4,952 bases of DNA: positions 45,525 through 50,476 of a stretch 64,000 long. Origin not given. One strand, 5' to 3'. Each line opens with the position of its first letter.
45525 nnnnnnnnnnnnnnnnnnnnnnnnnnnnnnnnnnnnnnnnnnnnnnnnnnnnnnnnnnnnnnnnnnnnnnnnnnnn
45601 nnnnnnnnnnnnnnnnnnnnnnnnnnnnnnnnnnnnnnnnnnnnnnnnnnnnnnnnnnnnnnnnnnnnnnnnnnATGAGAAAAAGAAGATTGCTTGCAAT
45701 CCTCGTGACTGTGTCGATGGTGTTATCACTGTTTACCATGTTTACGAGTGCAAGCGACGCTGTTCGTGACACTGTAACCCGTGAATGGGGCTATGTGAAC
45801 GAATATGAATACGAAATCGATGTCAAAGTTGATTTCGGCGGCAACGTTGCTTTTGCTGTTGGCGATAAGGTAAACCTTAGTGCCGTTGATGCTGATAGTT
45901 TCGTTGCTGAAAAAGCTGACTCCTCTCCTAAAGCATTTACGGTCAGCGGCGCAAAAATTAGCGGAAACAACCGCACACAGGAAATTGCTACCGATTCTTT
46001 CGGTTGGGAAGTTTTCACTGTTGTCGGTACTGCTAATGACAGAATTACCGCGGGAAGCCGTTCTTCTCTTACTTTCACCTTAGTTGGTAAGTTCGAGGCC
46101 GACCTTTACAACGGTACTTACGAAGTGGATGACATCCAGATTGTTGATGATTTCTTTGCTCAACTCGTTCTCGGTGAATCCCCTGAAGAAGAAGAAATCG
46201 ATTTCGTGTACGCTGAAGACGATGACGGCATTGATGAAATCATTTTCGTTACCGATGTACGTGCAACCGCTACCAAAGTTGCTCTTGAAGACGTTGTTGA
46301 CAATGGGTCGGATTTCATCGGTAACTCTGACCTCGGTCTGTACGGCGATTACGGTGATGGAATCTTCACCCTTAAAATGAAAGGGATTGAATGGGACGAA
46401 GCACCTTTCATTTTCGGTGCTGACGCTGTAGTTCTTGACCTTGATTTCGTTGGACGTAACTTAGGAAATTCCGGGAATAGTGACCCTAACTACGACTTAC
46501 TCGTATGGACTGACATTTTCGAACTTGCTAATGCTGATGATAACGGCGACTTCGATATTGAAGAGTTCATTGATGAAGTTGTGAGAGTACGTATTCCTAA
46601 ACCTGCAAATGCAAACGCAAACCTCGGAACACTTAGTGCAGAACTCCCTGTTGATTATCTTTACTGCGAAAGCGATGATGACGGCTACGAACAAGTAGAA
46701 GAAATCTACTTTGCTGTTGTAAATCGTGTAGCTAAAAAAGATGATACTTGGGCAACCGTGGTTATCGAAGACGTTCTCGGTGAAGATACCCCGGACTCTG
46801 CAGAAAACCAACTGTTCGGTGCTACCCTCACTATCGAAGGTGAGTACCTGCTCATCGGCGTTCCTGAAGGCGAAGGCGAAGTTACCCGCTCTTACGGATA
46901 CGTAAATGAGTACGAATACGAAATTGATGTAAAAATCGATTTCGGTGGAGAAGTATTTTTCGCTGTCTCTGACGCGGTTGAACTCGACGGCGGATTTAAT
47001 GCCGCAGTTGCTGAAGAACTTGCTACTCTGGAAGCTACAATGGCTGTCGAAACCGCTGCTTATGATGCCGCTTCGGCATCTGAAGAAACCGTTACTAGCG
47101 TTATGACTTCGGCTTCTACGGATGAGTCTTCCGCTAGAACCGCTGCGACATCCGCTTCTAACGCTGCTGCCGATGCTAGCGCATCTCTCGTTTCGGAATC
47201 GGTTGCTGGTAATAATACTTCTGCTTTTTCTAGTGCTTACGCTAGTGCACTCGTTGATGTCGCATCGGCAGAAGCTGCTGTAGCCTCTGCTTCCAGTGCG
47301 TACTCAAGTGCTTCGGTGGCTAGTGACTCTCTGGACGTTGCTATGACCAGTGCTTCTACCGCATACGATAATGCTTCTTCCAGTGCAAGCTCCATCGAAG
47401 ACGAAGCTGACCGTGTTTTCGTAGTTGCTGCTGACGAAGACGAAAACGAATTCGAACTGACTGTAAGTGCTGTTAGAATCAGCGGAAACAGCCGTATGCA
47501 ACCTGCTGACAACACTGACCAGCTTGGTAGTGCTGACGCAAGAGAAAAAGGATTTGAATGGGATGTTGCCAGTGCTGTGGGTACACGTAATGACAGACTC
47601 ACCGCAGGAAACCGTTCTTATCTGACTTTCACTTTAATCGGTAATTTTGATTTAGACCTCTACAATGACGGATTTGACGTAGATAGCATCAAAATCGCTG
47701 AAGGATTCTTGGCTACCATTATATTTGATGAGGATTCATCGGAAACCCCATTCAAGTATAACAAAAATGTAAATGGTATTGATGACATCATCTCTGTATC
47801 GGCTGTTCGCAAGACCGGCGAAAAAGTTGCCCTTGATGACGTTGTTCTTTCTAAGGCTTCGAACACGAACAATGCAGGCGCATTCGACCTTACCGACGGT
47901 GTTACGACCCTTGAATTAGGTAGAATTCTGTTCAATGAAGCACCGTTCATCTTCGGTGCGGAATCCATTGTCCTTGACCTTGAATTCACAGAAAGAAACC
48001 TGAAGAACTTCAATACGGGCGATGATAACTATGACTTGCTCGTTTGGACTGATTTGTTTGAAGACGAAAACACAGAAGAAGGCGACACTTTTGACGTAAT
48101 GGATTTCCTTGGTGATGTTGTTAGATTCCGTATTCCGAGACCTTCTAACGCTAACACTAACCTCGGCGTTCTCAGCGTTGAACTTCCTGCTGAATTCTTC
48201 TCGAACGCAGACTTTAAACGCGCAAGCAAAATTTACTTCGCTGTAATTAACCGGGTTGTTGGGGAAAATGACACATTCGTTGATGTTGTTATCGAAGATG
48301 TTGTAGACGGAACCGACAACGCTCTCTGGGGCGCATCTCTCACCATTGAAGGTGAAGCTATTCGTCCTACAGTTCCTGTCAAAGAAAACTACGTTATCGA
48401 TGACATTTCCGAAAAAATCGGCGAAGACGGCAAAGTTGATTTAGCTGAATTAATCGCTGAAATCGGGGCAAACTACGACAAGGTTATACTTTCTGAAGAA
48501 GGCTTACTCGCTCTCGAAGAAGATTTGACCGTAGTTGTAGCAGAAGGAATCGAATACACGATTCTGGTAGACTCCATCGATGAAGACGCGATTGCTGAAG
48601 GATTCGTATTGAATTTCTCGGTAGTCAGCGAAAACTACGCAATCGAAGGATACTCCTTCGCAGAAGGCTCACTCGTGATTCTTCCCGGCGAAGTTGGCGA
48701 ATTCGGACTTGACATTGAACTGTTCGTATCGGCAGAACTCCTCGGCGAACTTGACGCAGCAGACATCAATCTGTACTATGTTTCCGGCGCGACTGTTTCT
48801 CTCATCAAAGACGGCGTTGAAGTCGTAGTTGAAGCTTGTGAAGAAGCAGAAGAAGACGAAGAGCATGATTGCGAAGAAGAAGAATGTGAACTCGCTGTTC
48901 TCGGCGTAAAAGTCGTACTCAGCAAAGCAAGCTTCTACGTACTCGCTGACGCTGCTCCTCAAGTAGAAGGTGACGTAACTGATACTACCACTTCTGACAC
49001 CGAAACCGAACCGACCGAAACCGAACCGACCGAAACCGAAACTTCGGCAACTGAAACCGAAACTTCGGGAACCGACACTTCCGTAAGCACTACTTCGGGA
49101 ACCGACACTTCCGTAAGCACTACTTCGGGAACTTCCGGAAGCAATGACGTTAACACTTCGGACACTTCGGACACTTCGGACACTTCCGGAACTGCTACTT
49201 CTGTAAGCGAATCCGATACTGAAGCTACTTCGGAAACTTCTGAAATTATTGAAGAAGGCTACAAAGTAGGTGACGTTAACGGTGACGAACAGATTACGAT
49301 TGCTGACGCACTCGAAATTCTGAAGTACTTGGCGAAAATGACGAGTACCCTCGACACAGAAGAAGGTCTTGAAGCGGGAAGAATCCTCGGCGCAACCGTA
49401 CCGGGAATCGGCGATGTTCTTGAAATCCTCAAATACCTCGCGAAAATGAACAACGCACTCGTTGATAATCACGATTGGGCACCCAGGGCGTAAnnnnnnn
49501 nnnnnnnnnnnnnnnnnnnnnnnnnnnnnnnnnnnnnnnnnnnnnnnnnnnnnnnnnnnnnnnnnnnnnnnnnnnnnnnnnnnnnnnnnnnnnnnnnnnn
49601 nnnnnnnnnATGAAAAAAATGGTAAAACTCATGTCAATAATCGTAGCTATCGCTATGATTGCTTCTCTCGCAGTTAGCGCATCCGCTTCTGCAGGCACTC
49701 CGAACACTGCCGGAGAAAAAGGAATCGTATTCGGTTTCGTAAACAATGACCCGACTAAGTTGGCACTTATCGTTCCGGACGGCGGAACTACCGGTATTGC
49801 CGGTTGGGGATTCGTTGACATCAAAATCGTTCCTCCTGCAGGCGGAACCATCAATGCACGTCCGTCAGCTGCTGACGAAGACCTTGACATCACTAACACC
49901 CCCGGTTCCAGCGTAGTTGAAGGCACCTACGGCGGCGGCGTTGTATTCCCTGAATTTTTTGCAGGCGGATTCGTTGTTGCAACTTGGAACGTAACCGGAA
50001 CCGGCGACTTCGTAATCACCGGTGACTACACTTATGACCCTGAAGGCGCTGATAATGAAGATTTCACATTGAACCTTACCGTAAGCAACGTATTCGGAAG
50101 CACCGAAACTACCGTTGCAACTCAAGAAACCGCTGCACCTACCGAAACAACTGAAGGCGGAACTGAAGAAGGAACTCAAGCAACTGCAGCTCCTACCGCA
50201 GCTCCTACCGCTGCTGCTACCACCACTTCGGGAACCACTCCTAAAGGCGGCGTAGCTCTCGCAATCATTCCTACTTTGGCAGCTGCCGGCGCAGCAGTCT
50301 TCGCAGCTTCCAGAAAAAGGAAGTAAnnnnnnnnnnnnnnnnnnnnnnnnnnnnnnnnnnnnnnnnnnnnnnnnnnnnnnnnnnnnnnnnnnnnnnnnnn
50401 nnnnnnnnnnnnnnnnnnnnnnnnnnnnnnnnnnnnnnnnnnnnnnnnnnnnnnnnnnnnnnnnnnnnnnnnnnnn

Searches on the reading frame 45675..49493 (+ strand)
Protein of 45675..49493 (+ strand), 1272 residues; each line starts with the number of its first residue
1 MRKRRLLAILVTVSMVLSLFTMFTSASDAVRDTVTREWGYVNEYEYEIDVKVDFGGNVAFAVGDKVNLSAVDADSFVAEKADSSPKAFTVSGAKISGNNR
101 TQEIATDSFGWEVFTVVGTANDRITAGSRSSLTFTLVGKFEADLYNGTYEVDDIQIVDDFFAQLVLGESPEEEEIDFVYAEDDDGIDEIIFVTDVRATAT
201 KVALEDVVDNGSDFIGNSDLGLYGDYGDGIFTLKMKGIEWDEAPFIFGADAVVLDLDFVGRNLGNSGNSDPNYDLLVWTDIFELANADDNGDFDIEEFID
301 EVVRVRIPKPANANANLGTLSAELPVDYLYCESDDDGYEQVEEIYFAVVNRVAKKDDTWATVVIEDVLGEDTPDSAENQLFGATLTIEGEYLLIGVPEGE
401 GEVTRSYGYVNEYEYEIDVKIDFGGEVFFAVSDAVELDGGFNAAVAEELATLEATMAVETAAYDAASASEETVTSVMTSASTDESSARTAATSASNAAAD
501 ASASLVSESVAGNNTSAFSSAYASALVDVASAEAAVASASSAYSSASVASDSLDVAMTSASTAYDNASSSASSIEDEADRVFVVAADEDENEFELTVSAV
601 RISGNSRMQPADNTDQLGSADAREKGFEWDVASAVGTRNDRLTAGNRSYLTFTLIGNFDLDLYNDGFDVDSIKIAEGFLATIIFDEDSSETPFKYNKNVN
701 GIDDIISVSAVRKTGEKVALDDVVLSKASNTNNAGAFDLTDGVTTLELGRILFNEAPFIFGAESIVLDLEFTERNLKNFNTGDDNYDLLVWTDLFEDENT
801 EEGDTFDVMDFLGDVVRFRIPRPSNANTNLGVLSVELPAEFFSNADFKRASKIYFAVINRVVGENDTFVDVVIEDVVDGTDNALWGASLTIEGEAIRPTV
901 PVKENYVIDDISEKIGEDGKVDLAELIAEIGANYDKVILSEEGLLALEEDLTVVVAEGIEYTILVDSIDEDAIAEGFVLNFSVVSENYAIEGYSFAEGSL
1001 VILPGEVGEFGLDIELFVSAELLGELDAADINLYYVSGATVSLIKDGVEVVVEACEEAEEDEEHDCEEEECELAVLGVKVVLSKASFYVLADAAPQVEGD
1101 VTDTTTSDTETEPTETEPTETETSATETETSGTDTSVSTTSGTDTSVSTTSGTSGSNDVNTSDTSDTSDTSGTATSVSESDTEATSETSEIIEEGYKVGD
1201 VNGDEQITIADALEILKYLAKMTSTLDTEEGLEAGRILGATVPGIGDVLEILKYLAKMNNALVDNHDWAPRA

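Call 15: search_protein_families(library=pfam, proteins=[window:45675-49493:+], max_evalue=0.1)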
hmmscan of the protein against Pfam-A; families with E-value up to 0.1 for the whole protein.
window:45675-49493:+ (1272 aa): 1 family
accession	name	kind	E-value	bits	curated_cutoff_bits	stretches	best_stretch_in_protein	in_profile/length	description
PF00404.24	Dockerin_1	-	0.00026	21.6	22.9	1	1199-1223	2-24/57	Dockerin type I domain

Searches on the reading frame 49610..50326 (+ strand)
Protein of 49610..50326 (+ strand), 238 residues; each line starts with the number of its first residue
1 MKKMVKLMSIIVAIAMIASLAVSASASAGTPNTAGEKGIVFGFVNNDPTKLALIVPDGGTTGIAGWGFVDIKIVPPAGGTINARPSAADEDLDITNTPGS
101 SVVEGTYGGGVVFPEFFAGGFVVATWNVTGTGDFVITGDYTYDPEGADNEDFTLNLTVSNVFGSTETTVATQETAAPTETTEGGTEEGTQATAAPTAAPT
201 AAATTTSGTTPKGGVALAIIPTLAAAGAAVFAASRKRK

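Call 15: search_protein_families(library=pfam, proteins=[window:49610-50326:+], max_evalue=0.1)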
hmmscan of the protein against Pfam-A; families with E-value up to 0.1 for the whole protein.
window:49610-50326:+ (238 aa): 0 families

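Call 59: find_homologous_proteins(query=window:49610-50326:+, max_evalue=0.001)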
Query window:49610-50326:+ (238 aa): 2 proteins with E <= 0.001 among 8000 candidates.
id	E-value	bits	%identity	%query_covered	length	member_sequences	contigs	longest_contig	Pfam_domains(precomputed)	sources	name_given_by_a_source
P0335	2.2e-142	490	100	100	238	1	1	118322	-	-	-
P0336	4.3e-14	71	36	100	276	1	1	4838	-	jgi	-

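Call 78: predict_structure(alignment_id=A4)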
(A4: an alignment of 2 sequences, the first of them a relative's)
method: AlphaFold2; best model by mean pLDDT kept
length: 238 residues; sequences in the alignment: 2
mean_pLDDT: 35.6   pTM: 0.28
mean pLDDT of the five models: 35.6, 34.3, 33.5, 33.6, 32.1
residues with pLDDT >= 90: 0; 70-90: 0; 50-70: 18; < 50: 220
segments of 3 or more residues with pLDDT < 50: 6-8, 15-39, 43-48, 56-125, 127-238
pLDDT, mean of each block of 10 residues (from residue 1): 52 47 28 34 48 45 26 36 28 28 29 34 46 41 35 39 33 30 33 36 28 27 34 39
secondary structure, 60 per line:
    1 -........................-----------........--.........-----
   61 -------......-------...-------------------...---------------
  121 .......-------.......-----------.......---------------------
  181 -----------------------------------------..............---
elements in order: H2-25 E37-44 E47-55 E68-73 E81-83 E103-105 E121-127 E135-141 E153-159 H222-235
